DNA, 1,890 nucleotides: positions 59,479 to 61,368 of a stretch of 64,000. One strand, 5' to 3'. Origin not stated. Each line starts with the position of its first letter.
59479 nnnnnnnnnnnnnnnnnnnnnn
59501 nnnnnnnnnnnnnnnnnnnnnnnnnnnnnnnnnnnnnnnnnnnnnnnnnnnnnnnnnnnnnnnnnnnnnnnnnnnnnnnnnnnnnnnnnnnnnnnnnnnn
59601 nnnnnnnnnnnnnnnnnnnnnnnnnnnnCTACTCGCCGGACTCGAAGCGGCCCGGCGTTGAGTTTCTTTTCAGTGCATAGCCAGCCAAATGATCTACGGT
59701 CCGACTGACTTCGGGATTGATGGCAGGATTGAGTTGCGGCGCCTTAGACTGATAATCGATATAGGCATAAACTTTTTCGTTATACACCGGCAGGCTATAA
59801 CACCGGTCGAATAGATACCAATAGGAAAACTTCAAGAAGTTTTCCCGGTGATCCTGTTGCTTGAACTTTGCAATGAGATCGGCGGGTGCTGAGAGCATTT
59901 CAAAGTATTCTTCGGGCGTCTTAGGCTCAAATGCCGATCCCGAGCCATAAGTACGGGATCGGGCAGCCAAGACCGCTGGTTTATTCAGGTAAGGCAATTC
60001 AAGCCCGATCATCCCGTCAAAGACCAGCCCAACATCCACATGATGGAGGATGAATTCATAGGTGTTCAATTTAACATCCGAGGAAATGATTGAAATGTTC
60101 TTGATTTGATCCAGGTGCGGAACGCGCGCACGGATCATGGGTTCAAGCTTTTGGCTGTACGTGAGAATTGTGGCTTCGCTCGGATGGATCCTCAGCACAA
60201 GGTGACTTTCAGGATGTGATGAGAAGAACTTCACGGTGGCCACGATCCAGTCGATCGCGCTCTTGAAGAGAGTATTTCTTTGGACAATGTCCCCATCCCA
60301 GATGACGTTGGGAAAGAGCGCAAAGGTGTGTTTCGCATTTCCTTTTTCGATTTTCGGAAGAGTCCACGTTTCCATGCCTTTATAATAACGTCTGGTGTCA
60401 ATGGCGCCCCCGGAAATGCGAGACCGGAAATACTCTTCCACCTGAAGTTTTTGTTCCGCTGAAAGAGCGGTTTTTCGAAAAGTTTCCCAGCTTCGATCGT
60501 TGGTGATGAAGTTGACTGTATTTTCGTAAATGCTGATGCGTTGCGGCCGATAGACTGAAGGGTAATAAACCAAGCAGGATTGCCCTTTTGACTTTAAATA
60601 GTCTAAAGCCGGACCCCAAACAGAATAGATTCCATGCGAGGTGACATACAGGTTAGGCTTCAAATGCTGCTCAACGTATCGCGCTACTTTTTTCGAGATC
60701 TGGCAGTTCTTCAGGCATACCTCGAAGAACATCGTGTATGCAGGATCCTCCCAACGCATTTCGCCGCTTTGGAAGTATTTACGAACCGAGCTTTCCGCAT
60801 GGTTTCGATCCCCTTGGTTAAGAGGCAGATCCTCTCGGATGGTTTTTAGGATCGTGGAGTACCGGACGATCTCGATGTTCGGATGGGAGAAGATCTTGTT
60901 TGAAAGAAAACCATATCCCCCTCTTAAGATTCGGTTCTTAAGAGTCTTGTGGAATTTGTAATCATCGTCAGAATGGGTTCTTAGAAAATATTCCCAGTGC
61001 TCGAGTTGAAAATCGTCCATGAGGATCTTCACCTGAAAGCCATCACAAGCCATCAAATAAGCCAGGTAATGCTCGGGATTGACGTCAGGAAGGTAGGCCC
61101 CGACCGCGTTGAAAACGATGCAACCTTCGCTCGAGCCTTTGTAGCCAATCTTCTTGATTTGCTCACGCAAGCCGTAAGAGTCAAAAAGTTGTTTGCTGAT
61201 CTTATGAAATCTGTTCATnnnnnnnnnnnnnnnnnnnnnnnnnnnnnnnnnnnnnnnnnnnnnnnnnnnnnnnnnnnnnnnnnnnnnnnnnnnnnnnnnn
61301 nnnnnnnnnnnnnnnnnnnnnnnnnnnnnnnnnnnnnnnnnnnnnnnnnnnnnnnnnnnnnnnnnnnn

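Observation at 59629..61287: Paralog-family member 3 is embedded in the legionaminic acid gene set and has ambiguous start codons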

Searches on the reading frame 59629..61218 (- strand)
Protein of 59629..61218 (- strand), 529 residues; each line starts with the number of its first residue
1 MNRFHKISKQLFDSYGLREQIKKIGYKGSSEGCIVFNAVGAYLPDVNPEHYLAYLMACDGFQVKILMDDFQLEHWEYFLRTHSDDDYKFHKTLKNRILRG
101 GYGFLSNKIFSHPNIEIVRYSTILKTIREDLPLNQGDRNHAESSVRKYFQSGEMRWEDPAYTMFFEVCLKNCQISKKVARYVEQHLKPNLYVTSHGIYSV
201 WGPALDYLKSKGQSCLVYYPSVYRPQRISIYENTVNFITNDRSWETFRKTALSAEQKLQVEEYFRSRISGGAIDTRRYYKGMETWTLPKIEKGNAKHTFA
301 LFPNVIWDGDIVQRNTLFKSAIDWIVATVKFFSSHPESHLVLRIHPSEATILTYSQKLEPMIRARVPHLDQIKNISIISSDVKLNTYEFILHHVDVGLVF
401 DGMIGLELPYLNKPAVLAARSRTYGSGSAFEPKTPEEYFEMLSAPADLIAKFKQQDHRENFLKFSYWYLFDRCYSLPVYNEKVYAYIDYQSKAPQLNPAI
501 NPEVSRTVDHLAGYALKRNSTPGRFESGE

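Call 8: search_protein_families(library=pfam, proteins=[window:59629-61218:-], max_evalue=0.01)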
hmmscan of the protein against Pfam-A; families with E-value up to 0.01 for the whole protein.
window:59629-61218:- (529 aa): 0 families

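Call 9: find_homologous_proteins(query=window:59629-61218:-)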
Query window:59629-61218:- (529 aa): 25 proteins with E <= 0.001 among 4959 candidates.
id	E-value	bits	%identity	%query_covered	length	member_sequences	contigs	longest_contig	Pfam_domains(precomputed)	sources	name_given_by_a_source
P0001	0.0e+0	1236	100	100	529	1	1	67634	-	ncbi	ncbi:MAG: hypothetical protein AB1540_01085 [Bdellovibrionota bacterium]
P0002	1.0e-191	656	54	97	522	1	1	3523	-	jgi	jgi:hypothetical protein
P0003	3.0e-171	589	49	95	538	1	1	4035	-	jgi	jgi:hypothetical protein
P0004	1.7e-124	434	37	96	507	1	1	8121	-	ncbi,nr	ncbi:MAG: hypothetical protein HY074_00500, partial [Deltaproteobacteria bacterium]|nr:hypothetical 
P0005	2.2e-124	434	52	68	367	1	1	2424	-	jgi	jgi:hypothetical protein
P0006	7.9e-107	376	38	94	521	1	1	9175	-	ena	-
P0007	3.4e-106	374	39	91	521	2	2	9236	-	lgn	-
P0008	9.2e-106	373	39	91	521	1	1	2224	-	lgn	-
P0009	5.6e-105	370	38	97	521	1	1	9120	-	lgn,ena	-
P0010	2.0e-104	368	38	94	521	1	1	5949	-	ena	-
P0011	7.6e-102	360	38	89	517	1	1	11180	-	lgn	-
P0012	3.2e-100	354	36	94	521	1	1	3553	-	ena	-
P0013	3.5e-99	351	37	90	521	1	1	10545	-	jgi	jgi:hypothetical protein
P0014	9.1e-97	343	37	90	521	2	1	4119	-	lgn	-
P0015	7.4e-82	294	35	83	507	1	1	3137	-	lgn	-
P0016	1.7e-81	292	33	91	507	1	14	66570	-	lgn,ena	-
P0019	9.8e-79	283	31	97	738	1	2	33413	-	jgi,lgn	jgi:hypothetical protein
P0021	7.8e-65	238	30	87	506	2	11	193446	-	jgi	jgi:hypothetical protein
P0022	6.8e-48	182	29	93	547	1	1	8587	PF05159.21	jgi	-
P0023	3.6e-33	133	25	85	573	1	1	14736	-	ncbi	-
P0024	6.0e-28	116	32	48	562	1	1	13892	-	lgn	-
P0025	7.7e-4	36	24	30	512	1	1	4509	PF05159.21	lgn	-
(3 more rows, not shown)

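Call 10: search_protein_families(library=ncbifam, proteins=[window:59629-61218:-], max_evalue=0.01)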
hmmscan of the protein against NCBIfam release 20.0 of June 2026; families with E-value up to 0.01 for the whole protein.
window:59629-61218:- (529 aa): 0 families

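Call 11: search_solved_structures(query=window:59629-61218:-, max_evalue=10)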
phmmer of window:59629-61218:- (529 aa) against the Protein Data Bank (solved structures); distinct sequences matched with E-value up to 10: 1.
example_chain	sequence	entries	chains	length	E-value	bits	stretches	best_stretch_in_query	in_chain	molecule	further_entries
8pjv_A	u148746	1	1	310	0.47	12.1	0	25-55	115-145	SAKe6DR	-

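Call 18: predict_structure(alignment_id=A1)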
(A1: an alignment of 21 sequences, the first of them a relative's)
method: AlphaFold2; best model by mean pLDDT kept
length: 529 residues; sequences in the alignment: 21
mean_pLDDT: 87.5   pTM: 0.88
mean pLDDT of the five models: 87.5, 87.0, 86.1, 86.0, 85.9
residues with pLDDT >= 90: 320; 70-90: 162; 50-70: 34; < 50: 13
segments of 3 or more residues with pLDDT < 50: 520-529
pLDDT, mean of each block of 10 residues (from residue 1): 76 92 91 91 71 96 93 69 53 72 86 96 94 95 89 86 93 97 97 91 96 93 89 89 93 96 91 75 68 88 82 83 94 95 89 83 94 93 88 94 91 93 91 95 96 91 95 92 85 92 95 80 36
secondary structure, 60 per line:
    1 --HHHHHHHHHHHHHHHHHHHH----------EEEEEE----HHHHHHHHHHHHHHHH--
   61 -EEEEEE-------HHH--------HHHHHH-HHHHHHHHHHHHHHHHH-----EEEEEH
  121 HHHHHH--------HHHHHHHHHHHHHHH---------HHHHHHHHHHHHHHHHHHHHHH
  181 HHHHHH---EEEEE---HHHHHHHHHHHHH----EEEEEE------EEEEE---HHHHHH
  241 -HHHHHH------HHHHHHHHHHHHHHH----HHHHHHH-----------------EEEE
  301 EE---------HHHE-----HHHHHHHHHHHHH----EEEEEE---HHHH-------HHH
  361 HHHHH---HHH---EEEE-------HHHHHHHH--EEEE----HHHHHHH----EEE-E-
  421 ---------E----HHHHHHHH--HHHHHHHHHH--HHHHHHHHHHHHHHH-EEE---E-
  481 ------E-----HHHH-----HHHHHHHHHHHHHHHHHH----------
elements in order: H3-22 E33-38 H43-58 E62-67 H86-91 H93-109 E115-119 H120-126 H135-149 H159-186 E190-194 H198-210 E215-220 E227-231 H235-240 H242-247 H254-268 H273-279 E297-302 H321-333 E338-343 H347-350 H358-365 E375-378 H386-393 E396-399 H404-410 E415-417 H435-442 H445-454 H457-471 E473-475 H493-496 H502-519

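Call 20: find_encoding_contigs(protein=P0016, flank=10000, max_places=3)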
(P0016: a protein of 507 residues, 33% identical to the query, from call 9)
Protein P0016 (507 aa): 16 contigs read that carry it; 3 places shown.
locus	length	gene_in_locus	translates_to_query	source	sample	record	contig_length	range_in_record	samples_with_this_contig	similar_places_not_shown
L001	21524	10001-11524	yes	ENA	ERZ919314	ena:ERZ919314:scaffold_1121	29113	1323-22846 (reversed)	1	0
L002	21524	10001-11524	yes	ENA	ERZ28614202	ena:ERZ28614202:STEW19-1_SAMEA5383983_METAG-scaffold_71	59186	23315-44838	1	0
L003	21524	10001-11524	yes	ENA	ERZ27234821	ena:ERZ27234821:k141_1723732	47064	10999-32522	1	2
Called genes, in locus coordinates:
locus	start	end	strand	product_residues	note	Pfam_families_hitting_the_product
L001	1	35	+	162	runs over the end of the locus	PF00132:Hexapep (weak)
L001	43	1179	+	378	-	PF02786:CPSase_L_D2 (weak)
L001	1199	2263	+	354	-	PF01041:DegT_DnrJ_EryC1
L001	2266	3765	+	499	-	PF02028:BCCT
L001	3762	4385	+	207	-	-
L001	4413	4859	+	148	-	-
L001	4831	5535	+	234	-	PF02786:CPSase_L_D2 (weak)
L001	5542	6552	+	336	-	PF03102:NeuB, PF08666:SAF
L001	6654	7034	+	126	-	PF00583:Acetyltransf_1, PF13302:Acetyltransf_3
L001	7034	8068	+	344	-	PF03102:NeuB, PF08666:SAF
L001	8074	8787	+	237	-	PF02585:PIG-L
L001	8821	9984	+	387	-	-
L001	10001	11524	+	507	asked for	-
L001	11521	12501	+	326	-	PF00534:Glycos_transf_1, PF13692:Glyco_trans_1_4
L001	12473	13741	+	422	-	PF02223:Thymidylate_kin (faint)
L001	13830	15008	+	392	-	-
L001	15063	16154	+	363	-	PF00534:Glycos_transf_1, PF13692:Glyco_trans_1_4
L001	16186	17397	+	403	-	PF04055:Radical_SAM, PF13186:SPASM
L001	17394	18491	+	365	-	PF09314:DUF1972, PF13439:Glyco_transf_4, PF13477:Glyco_trans_4_2, PF13579:Glyco_trans_4_4, PF00534:Glycos_transf_1, PF13692:Glyco_trans_1_4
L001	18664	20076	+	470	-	PF13727:CoA_binding_3 (weak), PF02397:Bac_transf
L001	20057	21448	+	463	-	-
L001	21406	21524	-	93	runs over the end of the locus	PF13560:HTH_31, PF12844:HTH_19, PF13443:HTH_26 (weak), PF01381:HTH_3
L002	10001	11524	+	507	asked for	-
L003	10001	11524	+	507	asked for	-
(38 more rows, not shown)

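Call 21: find_encoding_contigs(protein=P0021, flank=10000, max_places=3)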
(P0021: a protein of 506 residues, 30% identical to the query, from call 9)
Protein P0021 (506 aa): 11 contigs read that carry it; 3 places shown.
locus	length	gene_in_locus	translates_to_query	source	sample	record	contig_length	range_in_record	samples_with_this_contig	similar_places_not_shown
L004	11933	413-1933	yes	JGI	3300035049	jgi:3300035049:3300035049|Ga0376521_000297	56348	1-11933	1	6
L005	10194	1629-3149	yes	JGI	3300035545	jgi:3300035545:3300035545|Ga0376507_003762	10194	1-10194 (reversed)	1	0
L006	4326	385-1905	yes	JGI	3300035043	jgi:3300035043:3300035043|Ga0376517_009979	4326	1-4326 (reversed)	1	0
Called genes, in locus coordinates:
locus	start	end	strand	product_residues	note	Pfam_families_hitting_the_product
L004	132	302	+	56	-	-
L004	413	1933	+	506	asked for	-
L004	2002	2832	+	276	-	PF00685:Sulfotransfer_1, PF13469:Sulfotransfer_3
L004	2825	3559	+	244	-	-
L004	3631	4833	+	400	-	PF13692:Glyco_trans_1_4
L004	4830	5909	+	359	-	PF13439:Glyco_transf_4 (faint), PF00534:Glycos_transf_1, PF13692:Glyco_trans_1_4, PF13524:Glyco_trans_1_2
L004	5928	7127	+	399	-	PF13439:Glyco_transf_4 (faint), PF00534:Glycos_transf_1, PF13692:Glyco_trans_1_4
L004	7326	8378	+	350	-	PF02012:BNR (faint), PF13088:BNR_2 (weak)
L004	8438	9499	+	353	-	PF02348:CTP_transf_3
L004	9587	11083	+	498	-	PF03102:NeuB, PF07385:Lyx_isomer (faint), PF07883:Cupin_2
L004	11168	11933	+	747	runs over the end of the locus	-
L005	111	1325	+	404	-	PF14294:DUF4372, PF01609:DDE_Tnp_1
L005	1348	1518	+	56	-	-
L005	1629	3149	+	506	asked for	-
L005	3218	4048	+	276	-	PF00685:Sulfotransfer_1, PF13469:Sulfotransfer_3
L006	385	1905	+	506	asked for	-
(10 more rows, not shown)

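Call 22: fold_search(model_id=the predicted structure, library=pdb)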
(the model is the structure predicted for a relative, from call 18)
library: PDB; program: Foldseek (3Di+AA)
matches with E <= 10: 1412; with E <= 0.001: 274
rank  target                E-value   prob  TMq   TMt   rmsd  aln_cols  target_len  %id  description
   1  1f6d_C                5.7e-09  1.00  0.28  0.35  11.9       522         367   11  THE STRUCTURE OF UDP-N-ACETYLGLUCOSAMINE 2-EPIMERASE FROM E. COLI. (released 2000-12-13)
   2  3otg                  7.8e-09  1.00  0.25  0.30  16.7       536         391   12  Crystal Structure of CalG1, Calicheamicin Glycostyltransferase, TDP bound form (released 2010-12-15)
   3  3oth_A                1.9e-08  1.00  0.25  0.30  16.6       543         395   11  Crystal Structure of CalG1, Calicheamicin Glycostyltransferase, TDP and calicheamicin alpha3I bound form (released 2010-12-15)
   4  3dzc_A                2.5e-08  1.00  0.25  0.30  13.3       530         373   11  2.35 Angstrom resolution structure of WecB (VC0917), a UDP-N-acetylglucosamine 2-epimerase from Vibrio cholerae. (released 2008-08-12)
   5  6j32_C                2.9e-08  1.00  0.25  0.30  17.0       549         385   12  Crystal Structure Analysis of the Glycotransferase of kitacinnamycin (released 2020-01-15)
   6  3tsa_A                6.7e-08  1.00  0.23  0.30  17.0       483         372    8  Spinosyn Rhamnosyltransferase SpnG (released 2012-02-15)
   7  1f6d_B                7.0e-08  1.00  0.27  0.35  13.0       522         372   12  THE STRUCTURE OF UDP-N-ACETYLGLUCOSAMINE 2-EPIMERASE FROM E. COLI. (released 2000-12-13)
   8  7yp4_B                7.4e-08  1.00  0.24  0.29  17.3       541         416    9  Crystal structure of elaiophylin glycosyltransferase in apo-form (released 2022-11-02)
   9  1f6d_A                8.2e-08  1.00  0.25  0.31  12.9       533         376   11  THE STRUCTURE OF UDP-N-ACETYLGLUCOSAMINE 2-EPIMERASE FROM E. COLI. (released 2000-12-13)
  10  1f6d_D                9.1e-08  1.00  0.26  0.32  13.2       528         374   10  THE STRUCTURE OF UDP-N-ACETYLGLUCOSAMINE 2-EPIMERASE FROM E. COLI. (released 2000-12-13)
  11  1v4v_A                1.1e-07  1.00  0.26  0.35  14.6       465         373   10  Crystal Structure Of UDP-N-Acetylglucosamine 2-Epimerase From Thermus Thermophilus HB8 (released 2003-12-02)
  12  7yp6_A                1.2e-07  1.00  0.24  0.29  17.8       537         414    9  Crystal structure of elaiophylin glycosyltransferase in complex with UDP (released 2022-11-02)
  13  7yp4_A                1.3e-07  1.00  0.24  0.29  17.8       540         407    9  Crystal structure of elaiophylin glycosyltransferase in apo-form (released 2022-11-02)
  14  4rig_B                1.4e-07  1.00  0.23  0.29  16.2       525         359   11  Chimeric Glycosyltransferase LanGT2S8Ac (released 2015-01-28)
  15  3uyl_A                1.7e-07  1.00  0.22  0.29  17.2       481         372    8  Spinosyn Rhamnosyltransferase SpnG complexed with thymidine diphosphate (released 2012-02-15)
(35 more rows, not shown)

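Call 23: find_encoding_contigs(protein=P0019, flank=10000, max_places=1)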
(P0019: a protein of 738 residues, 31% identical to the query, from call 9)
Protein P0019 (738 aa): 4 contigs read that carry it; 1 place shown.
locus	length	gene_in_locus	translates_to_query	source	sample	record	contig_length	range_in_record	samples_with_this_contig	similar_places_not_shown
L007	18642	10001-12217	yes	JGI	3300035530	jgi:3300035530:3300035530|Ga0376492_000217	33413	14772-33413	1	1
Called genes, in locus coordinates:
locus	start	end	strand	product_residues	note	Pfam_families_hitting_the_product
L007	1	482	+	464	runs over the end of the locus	PF02310:B12-binding, PF04055:Radical_SAM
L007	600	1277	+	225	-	PF08889:WbqC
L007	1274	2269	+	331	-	PF00685:Sulfotransfer_1, PF13469:Sulfotransfer_3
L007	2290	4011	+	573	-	PF02543:Carbam_trans_N, PF16861:Carbam_trans_C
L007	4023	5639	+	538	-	PF04055:Radical_SAM, PF13186:SPASM (weak)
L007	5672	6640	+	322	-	PF01073:3Beta_HSD, PF01370:Epimerase, PF02719:Polysacc_synt_2 (faint), PF04321:RmlD_sub_bind, PF16363:GDP_Man_Dehyd, PF07993:NAD_binding_4 (weak)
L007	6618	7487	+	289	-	PF03102:NeuB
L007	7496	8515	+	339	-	-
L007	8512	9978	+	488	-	PF02348:CTP_transf_3, PF12804:NTP_transf_3 (weak)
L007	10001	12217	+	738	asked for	-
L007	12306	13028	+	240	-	PF02348:CTP_transf_3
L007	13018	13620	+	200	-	PF13580:SIS_2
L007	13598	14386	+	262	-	PF00459:Inositol_P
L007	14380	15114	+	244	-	PF01973:MptE-like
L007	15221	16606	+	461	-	PF13641:Glyco_tranf_2_3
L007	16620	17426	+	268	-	PF00535:Glycos_transf_2, PF13641:Glyco_tranf_2_3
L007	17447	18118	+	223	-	PF04199:Cyclase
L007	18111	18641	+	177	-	?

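Call 24: find_encoding_contigs(protein=P0011, flank=10000, max_places=1)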
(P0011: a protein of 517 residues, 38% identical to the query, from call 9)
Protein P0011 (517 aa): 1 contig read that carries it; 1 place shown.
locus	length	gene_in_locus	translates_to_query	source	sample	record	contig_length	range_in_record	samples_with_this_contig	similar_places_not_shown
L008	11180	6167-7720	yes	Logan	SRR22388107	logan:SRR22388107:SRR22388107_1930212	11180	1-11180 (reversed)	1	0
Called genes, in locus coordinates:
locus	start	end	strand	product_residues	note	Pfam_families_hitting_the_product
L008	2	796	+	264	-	?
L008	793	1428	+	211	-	PF17836:PglD_N, PF25087:GMPPB_C (faint), PF00132:Hexapep (weak)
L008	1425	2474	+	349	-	PF00571:CBS, PF00483:NTP_transferase, PF12804:NTP_transf_3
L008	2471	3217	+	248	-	PF02348:CTP_transf_3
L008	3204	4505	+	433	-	PF00202:Aminotran_3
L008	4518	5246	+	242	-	PF01209:Ubie_methyltran (weak), PF05175:MTS (weak), PF13489:Methyltransf_23, PF13847:Methyltransf_31, PF08241:Methyltransf_11, PF08242:Methyltransf_12, PF13649:Methyltransf_25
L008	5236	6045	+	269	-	PF00106:adh_short, PF01370:Epimerase (weak), PF13561:adh_short_C2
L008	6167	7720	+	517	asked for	-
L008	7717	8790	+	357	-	PF04230:PS_pyruv_trans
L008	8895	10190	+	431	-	PF01943:Polysacc_synt, PF13440:Polysacc_synt_3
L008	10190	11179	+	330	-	?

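Call 25: find_encoding_contigs(protein=P0013, flank=10000, max_places=1)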
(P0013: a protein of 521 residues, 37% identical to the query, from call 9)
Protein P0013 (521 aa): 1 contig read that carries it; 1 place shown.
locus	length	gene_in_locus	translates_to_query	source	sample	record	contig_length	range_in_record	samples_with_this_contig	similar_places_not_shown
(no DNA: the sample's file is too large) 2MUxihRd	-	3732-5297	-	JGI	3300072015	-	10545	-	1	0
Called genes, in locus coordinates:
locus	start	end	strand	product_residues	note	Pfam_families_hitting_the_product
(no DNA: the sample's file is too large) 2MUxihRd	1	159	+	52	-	?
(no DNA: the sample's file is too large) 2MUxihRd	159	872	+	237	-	PF02348:CTP_transf_3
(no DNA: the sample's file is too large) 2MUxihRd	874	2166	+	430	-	PF00202:Aminotran_3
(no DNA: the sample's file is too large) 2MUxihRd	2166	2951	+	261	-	PF00795:CN_hydrolase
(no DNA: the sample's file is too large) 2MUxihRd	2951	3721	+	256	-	PF00106:adh_short, PF13561:adh_short_C2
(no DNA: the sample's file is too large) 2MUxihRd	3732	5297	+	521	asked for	-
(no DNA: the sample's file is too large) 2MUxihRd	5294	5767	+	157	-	PF04230:PS_pyruv_trans (weak)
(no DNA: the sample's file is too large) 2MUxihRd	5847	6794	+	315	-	PF00534:Glycos_transf_1, PF13692:Glyco_trans_1_4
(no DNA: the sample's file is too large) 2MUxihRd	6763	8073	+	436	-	-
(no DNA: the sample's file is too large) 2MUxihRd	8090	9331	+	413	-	PF01943:Polysacc_synt, PF13440:Polysacc_synt_3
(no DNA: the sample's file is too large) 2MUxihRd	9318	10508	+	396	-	-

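Call 27: search_protein_representatives(alignment_id=A1)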
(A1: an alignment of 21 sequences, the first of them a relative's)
Query: 21 sequences, 520 profile positions. Proteins with E-value up to 0.001 (for the whole library): 6709; up to 1e-10: 3624; up to 1e-30: 1407. The best 150 are listed.
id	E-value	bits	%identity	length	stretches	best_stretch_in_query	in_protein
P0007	1.5e-231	786.0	-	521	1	1-519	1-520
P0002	4.7e-206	701.9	-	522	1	4-519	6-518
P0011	5.3e-205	698.4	-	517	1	4-520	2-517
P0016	7.4e-205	697.9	-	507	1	13-518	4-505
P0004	1.2e-187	641.1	-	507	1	1-510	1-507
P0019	2.6e-179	613.7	-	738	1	5-518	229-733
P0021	1.5e-175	601.2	-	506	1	21-518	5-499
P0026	4.3e-157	540.3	-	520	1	1-501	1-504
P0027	1.4e-155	535.3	-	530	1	9-518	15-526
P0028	5.8e-155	533.3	-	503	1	12-516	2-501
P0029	1.8e-154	531.7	-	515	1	11-508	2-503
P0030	3.2e-154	530.9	-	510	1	11-510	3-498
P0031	3.7e-152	524.1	-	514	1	5-519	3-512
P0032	4.4e-150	517.2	-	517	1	25-517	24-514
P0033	2.3e-145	501.7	-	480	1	37-517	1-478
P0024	5.3e-137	474.1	-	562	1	6-518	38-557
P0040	5.1e-132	457.6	-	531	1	4-516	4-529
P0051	4.4e-121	421.5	-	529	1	1-515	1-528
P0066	2.3e-114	399.4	-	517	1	1-516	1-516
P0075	1.8e-108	379.9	-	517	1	1-516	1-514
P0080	7.1e-104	364.8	-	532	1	32-508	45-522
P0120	2.6e-85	303.5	-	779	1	5-501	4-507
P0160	2.0e-73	264.2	-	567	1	6-502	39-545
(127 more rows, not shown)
